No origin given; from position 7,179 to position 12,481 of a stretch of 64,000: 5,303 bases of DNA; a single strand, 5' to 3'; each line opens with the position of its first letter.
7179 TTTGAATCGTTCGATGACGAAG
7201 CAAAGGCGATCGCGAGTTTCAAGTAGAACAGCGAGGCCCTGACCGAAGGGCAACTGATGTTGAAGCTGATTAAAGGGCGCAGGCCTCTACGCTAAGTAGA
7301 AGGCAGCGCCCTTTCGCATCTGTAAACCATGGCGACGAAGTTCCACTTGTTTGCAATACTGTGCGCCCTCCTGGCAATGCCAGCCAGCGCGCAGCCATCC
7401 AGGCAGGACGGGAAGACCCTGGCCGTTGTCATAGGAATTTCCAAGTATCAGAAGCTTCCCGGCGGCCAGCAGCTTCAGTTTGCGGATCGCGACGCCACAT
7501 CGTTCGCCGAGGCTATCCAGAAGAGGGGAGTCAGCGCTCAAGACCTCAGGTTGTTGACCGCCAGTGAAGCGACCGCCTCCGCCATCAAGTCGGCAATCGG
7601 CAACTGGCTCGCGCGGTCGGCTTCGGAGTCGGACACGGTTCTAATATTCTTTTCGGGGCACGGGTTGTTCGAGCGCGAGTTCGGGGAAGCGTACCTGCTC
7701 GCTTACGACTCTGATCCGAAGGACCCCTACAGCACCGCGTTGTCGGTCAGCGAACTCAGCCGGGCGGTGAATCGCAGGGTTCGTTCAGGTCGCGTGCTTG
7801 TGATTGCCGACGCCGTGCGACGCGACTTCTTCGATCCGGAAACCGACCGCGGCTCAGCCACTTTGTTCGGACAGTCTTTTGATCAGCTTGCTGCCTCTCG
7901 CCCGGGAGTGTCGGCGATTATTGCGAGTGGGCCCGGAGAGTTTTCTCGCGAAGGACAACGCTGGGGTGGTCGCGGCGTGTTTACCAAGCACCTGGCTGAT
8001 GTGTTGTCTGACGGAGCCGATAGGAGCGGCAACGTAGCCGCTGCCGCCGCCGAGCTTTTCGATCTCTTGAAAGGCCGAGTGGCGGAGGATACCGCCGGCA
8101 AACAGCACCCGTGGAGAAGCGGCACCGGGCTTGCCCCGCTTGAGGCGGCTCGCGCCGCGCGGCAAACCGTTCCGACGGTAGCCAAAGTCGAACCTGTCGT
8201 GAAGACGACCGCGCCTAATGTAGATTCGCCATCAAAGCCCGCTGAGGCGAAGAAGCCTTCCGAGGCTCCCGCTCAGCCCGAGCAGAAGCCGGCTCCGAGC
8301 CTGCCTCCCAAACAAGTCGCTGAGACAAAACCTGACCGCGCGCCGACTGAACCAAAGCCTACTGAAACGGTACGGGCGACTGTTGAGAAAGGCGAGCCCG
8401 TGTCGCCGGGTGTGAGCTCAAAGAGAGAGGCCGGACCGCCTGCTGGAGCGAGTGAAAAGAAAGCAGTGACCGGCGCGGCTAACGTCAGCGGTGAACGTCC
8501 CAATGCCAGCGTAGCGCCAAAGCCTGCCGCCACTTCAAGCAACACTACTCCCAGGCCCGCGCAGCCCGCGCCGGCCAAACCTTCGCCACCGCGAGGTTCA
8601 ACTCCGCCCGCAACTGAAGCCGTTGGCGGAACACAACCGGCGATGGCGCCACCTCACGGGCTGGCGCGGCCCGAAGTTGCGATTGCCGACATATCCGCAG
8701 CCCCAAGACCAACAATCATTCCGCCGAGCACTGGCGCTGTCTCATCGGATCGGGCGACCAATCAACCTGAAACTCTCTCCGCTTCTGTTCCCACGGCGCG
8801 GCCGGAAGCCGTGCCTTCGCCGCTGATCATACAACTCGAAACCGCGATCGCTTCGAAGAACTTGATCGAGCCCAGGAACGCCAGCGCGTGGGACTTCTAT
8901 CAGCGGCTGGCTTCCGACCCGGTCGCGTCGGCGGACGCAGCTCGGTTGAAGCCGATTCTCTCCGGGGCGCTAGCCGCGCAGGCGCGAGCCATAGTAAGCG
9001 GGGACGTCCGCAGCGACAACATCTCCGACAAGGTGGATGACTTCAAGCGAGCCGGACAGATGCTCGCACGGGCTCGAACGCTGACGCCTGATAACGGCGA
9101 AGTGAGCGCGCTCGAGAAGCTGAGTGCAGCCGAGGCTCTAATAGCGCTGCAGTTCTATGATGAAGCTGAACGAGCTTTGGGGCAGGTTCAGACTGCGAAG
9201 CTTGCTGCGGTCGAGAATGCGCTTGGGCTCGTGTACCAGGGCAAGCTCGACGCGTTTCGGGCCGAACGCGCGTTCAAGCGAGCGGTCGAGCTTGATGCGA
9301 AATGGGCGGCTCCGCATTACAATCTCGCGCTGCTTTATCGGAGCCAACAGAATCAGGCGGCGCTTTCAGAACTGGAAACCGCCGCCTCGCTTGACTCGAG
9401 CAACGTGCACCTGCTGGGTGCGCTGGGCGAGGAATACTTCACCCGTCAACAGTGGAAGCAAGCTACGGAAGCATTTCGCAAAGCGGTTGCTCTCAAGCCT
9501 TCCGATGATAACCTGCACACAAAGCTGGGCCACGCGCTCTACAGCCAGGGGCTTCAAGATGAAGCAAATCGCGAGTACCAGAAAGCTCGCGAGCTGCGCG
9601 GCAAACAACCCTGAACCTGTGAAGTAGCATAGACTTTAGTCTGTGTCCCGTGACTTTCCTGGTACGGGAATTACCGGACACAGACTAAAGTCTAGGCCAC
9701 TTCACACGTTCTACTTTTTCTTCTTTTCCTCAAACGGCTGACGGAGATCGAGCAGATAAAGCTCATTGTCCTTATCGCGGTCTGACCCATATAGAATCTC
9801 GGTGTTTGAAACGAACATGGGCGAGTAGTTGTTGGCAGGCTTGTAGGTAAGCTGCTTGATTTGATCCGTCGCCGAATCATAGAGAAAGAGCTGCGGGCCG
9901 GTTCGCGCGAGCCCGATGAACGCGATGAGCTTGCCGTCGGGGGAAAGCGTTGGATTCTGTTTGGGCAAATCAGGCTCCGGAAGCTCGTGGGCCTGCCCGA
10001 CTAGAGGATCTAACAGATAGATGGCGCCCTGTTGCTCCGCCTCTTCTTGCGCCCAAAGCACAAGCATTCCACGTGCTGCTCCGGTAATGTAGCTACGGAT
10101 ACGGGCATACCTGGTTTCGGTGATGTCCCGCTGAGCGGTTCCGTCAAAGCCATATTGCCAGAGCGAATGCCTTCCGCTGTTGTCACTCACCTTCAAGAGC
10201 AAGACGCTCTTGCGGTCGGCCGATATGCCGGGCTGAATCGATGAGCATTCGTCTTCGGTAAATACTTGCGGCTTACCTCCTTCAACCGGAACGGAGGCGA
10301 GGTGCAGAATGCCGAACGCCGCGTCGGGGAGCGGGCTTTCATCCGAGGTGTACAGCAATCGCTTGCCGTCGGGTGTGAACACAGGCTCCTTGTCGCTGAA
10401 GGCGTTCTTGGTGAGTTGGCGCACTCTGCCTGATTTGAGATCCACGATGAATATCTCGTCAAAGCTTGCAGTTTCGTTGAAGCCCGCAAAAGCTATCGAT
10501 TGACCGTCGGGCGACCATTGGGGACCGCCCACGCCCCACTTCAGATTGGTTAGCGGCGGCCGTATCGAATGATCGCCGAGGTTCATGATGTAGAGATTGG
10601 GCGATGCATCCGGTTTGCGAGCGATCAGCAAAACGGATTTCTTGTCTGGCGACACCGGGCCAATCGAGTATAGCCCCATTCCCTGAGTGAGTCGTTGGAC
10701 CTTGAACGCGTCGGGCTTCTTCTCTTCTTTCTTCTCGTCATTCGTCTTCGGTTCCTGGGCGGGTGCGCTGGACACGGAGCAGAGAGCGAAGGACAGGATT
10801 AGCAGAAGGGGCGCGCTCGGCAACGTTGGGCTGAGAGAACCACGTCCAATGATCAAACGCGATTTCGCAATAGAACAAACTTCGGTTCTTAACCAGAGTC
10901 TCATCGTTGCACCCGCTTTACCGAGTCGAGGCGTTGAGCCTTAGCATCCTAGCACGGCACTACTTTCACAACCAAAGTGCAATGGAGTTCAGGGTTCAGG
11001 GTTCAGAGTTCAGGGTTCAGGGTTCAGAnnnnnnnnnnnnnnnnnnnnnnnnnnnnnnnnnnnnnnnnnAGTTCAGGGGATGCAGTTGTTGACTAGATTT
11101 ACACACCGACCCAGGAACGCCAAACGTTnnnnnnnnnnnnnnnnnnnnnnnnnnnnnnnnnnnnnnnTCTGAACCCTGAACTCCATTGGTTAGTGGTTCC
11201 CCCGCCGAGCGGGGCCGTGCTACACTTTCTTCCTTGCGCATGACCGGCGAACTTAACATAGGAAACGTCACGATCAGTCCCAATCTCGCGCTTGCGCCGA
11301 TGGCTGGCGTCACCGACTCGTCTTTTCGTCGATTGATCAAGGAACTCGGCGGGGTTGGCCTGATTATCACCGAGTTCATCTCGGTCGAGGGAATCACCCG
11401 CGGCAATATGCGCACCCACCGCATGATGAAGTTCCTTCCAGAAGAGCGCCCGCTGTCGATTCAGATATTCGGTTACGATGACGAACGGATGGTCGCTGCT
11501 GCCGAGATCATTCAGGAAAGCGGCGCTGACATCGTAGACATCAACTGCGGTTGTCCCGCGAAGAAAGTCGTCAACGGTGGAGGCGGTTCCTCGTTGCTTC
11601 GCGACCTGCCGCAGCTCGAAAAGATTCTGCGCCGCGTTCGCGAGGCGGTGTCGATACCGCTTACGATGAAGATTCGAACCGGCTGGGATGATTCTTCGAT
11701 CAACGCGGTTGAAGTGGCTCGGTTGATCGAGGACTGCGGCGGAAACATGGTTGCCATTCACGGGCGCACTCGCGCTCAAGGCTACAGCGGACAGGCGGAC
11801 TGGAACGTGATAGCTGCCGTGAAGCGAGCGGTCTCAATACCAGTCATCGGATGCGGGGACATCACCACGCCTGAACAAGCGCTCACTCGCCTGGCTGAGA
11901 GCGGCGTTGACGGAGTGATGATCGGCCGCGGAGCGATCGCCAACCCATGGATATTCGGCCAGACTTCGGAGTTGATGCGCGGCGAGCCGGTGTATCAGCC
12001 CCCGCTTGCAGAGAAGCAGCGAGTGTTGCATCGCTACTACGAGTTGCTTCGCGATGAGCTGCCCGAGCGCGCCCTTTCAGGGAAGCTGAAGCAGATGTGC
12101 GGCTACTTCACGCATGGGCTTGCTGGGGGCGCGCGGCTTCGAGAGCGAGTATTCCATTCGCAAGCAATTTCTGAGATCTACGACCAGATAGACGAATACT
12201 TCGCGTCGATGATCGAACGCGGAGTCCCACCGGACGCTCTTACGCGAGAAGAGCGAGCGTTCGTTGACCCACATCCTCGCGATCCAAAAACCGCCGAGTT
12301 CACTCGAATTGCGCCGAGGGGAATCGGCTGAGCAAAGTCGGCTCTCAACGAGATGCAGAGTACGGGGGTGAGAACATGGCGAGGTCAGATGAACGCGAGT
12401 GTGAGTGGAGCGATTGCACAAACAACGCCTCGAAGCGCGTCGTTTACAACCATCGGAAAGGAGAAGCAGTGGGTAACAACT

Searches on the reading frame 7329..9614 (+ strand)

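Call 34: search_protein_families(library=pfam, proteins=[window:7329-9614:+], max_evalue=0.001)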
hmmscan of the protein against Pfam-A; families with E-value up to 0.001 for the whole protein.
window:7329-9614:+ (761 aa): 7 families
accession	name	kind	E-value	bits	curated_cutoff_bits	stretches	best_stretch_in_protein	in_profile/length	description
PF00656.27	Peptidase_C14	-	7.5e-15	55.7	21.4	1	30-265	2-225/233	Caspase domain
PF13414.12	TPR_11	-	2.9e-13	49.7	26.8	1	700-741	1-42/42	TPR repeat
PF07719.23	TPR_2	-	4.1e-09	36.3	27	0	696-726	4-34/34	Tetratricopeptide repeat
PF23914.1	TPR_CcmH_CycH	-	3.7e-06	27.3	42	1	633-728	57-156/158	Cytochrome c-type biogenesis protein H TPR domain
PF14559.12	TPR_19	-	6.2e-06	26.9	25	0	670-730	2-62/68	Tetratricopeptide repeat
PF00515.34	TPR_1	-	6.8e-05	23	27.8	0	698-726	6-34/34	Tetratricopeptide repeat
PF03704.23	BTAD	-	0.00013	22.8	22.1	1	683-755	52-124/146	Bacterial transcriptional activator domain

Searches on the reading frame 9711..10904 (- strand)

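Call 34: search_protein_families(library=pfam, proteins=[window:9711-10904:-], max_evalue=0.001)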
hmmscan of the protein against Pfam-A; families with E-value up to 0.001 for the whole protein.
window:9711-10904:- (397 aa): 3 families
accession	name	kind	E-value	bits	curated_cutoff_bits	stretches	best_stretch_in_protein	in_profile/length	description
PF07676.18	PD40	-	2e-19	69.5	20.9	1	161-190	1-30/38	WD40-like Beta Propeller Repeat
PF00930.27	DPPIV_N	-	3.3e-07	29.8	22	0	296-359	26-88/354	Dipeptidyl peptidase IV (DPP IV) N-terminal region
PF25174.1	Beta-prop_THOC3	-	0.00016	21.3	305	1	129-189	95-150/272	THOC3 beta-propeller domain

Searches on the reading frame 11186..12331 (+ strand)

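Call 34: search_protein_families(library=pfam, proteins=[window:11186-12331:+], max_evalue=0.001)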
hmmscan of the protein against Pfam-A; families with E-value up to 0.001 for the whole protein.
window:11186-12331:+ (381 aa): 3 families
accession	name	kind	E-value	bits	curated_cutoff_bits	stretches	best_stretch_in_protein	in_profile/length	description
PF01207.24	Dus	-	2.9e-87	293.1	20.4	1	36-335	2-302/311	Dihydrouridine synthase (Dus)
PF01180.27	DHO_dh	-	0.00037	20.2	27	0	87-257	94-280/291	Dihydroorotate dehydrogenase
PF00977.27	His_biosynth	-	0.00098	19.1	23.6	0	162-248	136-220/228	Histidine biosynthesis protein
